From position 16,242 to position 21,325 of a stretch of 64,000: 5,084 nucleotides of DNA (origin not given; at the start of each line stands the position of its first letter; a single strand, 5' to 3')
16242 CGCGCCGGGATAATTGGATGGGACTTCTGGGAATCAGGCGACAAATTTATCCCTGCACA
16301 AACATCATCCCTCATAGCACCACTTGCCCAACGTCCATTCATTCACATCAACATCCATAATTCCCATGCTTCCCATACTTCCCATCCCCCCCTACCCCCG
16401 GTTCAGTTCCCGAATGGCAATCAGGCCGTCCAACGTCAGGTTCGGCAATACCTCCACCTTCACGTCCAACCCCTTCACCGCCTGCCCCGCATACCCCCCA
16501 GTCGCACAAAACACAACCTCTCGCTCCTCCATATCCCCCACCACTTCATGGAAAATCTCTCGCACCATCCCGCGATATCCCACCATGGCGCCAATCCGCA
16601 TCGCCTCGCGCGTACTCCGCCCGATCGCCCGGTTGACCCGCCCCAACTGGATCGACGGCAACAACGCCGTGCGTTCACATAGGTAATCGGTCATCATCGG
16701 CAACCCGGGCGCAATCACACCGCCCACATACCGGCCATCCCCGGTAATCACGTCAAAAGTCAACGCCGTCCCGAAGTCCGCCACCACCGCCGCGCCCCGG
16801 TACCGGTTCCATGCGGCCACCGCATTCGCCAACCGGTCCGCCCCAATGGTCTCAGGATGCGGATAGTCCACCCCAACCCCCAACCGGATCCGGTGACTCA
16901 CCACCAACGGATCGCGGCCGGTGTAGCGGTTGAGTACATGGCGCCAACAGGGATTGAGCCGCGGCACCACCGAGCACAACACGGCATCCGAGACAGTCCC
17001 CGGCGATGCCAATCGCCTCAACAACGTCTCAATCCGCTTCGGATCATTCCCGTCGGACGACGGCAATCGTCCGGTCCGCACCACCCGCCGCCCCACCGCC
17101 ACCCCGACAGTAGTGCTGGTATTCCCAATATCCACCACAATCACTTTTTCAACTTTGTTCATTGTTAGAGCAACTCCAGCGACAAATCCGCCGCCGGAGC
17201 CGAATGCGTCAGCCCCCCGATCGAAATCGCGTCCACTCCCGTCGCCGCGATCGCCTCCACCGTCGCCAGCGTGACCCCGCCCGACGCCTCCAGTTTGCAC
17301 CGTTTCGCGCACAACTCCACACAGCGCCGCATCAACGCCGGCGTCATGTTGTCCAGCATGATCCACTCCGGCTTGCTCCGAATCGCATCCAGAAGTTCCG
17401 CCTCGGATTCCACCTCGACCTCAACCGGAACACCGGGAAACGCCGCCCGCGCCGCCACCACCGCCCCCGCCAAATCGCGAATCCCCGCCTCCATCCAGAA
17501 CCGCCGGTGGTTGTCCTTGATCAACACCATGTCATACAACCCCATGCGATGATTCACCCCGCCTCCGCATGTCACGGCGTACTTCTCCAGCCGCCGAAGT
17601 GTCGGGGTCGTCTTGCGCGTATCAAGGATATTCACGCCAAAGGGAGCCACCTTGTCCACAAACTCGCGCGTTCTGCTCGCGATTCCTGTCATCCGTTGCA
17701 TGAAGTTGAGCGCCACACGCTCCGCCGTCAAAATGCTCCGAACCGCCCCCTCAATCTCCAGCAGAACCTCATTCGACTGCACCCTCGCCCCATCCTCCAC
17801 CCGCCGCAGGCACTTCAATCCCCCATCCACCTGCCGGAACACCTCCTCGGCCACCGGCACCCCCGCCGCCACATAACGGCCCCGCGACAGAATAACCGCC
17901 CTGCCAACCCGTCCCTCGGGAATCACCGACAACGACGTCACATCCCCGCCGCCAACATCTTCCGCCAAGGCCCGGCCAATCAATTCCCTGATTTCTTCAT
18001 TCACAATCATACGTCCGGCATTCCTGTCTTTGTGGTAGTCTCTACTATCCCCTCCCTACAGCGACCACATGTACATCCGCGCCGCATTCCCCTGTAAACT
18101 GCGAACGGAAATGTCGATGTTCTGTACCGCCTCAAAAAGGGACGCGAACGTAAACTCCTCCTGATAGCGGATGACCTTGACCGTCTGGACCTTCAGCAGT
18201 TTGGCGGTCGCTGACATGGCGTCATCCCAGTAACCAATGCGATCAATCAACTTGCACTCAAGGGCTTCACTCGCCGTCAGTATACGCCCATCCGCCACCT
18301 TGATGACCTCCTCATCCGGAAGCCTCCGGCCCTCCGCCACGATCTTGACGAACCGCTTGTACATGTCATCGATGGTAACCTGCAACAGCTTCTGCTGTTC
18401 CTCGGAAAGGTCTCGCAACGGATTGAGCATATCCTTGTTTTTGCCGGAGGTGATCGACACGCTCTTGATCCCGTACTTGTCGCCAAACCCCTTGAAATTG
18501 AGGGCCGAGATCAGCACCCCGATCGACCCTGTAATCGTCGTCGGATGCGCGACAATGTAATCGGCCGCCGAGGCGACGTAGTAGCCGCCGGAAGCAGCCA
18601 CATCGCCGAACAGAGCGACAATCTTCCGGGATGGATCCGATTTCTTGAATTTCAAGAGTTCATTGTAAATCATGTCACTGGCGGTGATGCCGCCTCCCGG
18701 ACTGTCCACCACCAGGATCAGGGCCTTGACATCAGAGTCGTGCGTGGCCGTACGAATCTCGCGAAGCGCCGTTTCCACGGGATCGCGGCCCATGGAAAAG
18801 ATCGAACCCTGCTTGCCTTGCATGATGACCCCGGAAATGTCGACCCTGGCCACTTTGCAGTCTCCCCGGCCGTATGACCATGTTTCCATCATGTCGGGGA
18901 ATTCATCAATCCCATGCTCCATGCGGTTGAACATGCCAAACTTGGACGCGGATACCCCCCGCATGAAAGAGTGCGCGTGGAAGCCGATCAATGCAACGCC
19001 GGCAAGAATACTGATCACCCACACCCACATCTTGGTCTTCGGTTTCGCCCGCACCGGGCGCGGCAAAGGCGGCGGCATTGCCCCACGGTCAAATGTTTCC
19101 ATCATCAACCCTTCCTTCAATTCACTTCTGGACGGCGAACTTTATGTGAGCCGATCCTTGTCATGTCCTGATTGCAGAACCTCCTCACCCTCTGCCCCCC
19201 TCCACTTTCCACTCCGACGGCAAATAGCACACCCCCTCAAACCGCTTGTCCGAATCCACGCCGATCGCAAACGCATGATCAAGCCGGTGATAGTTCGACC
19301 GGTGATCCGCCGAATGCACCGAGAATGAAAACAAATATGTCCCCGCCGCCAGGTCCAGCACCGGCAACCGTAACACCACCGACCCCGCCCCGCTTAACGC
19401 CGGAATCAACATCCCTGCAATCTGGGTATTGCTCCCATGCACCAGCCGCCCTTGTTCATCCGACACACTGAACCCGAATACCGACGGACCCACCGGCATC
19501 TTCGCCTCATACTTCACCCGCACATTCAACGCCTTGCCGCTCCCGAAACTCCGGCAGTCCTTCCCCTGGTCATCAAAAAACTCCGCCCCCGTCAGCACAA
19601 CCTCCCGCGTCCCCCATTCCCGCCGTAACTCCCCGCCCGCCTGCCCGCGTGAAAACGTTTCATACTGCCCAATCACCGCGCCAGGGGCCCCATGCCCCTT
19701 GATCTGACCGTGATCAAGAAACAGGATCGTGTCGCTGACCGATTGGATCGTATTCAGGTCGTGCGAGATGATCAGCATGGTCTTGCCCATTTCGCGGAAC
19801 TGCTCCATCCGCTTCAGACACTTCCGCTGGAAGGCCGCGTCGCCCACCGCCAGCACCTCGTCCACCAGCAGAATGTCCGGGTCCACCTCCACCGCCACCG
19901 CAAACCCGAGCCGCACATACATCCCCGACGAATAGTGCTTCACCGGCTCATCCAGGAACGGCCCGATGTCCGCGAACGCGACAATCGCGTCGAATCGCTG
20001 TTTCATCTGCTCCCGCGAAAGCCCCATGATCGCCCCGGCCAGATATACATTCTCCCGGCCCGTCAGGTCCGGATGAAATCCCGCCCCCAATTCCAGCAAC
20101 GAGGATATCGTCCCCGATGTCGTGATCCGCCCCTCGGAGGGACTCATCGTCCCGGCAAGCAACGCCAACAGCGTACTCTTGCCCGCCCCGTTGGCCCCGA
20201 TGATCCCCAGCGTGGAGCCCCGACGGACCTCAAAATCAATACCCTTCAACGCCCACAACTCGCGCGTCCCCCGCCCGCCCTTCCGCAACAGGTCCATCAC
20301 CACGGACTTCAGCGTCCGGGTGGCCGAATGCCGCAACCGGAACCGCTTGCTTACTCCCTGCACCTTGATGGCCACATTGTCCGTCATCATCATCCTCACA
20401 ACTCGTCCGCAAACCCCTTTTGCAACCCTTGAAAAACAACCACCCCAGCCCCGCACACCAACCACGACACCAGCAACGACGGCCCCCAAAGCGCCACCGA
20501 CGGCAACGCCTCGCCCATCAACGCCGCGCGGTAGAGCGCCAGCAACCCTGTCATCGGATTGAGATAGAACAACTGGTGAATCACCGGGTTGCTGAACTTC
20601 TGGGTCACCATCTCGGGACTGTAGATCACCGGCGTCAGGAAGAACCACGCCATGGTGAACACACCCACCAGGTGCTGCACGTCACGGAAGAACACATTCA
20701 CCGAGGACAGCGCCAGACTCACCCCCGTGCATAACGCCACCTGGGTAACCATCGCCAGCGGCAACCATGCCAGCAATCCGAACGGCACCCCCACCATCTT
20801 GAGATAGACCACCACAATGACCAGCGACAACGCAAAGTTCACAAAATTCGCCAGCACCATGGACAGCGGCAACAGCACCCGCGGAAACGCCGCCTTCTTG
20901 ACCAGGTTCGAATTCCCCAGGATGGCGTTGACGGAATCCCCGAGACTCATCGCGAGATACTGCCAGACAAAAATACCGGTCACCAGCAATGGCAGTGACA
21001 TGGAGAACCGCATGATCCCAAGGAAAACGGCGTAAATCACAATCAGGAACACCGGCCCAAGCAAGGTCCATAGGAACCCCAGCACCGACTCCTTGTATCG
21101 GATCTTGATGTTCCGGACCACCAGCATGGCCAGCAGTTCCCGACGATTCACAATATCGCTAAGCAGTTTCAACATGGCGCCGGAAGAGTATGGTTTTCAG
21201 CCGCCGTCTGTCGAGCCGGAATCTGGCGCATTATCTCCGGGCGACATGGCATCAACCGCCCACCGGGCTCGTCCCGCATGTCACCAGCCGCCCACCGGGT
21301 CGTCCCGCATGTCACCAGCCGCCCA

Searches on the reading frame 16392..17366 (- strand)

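Call 7: search_protein_families(library=pfam, proteins=[window:16392-17366:-], max_evalue=0.001)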
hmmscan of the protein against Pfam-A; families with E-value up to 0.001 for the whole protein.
window:16392-17366:- (324 aa): 1 family
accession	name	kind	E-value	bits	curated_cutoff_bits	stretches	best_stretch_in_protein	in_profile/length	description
PF03309.20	Pan_kinase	-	2e-56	191.6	24.7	1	76-273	2-204/205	Type III pantothenate kinase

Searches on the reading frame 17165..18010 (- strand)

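Call 7: search_protein_families(library=pfam, proteins=[window:17165-18010:-], max_evalue=0.001)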
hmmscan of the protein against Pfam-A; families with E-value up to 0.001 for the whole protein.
window:17165-18010:- (281 aa): 2 families
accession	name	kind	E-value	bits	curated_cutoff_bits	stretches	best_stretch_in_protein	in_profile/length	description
PF01729.25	QRPTase_C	-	5.6e-52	176.3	23.1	1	110-279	1-169/169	Quinolinate phosphoribosyl transferase, C-terminal domain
PF02749.22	QRPTase_N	-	1.9e-20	73.3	27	1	23-107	1-81/82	Quinolinate phosphoribosyl transferase, N-terminal domain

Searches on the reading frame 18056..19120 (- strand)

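Call 7: search_protein_families(library=pfam, proteins=[window:18056-19120:-], max_evalue=0.001)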
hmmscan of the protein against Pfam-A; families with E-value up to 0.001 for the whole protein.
window:18056-19120:- (354 aa): 4 families
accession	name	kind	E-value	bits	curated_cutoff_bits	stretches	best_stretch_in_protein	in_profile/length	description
PF01343.23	Peptidase_S49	-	2.3e-48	164.5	24.9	1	163-311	5-153/154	Peptidase family S49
PF25145.1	NfeD1b_N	-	1.8e-05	24.8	40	1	121-203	22-98/189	NfeD1b, N-terminal domain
PF00574.28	CLP_protease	-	4.2e-05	23.9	20.2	0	126-187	41-97/182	Clp protease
PF01972.22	SDH_protease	-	4.3e-05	23.1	31.3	1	115-201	78-156/286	ClpP-like SDH-type serine proteinase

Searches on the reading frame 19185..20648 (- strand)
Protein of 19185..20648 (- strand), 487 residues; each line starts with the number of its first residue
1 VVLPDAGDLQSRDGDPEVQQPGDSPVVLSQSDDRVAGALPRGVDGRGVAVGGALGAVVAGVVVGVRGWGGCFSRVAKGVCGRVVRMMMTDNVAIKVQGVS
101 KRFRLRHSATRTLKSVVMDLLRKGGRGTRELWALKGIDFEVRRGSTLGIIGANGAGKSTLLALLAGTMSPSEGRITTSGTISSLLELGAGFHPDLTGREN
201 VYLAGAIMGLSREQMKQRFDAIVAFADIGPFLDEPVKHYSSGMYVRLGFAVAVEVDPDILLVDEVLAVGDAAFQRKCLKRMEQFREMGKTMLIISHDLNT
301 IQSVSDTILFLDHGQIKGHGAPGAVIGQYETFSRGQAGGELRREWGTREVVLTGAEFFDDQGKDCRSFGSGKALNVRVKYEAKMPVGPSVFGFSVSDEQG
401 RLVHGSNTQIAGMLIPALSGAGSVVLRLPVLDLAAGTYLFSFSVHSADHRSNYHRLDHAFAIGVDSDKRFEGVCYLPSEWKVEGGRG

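Call 7: search_protein_families(library=pfam, proteins=[window:19185-20648:-], max_evalue=0.001)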
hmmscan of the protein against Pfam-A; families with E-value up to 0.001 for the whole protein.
window:19185-20648:- (487 aa): 2 families
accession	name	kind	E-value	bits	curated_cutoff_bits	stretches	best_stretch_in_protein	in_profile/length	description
PF14524.12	Wzt_C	-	6.2e-25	88.3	30.4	1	343-475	3-142/143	Wzt C-terminal domain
PF00005.33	ABC_tran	-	2.3e-21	77.3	25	1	134-265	1-135/137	ABC transporter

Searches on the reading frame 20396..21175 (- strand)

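Call 7: search_protein_families(library=pfam, proteins=[window:20396-21175:-], max_evalue=0.001)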
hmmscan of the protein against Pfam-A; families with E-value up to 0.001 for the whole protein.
window:20396-21175:- (259 aa): 1 family
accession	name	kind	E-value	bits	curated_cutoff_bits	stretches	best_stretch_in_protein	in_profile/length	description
PF01061.29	ABC2_membrane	-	8.5e-13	48.8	26.9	1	15-218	3-209/211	ABC-2 type transporter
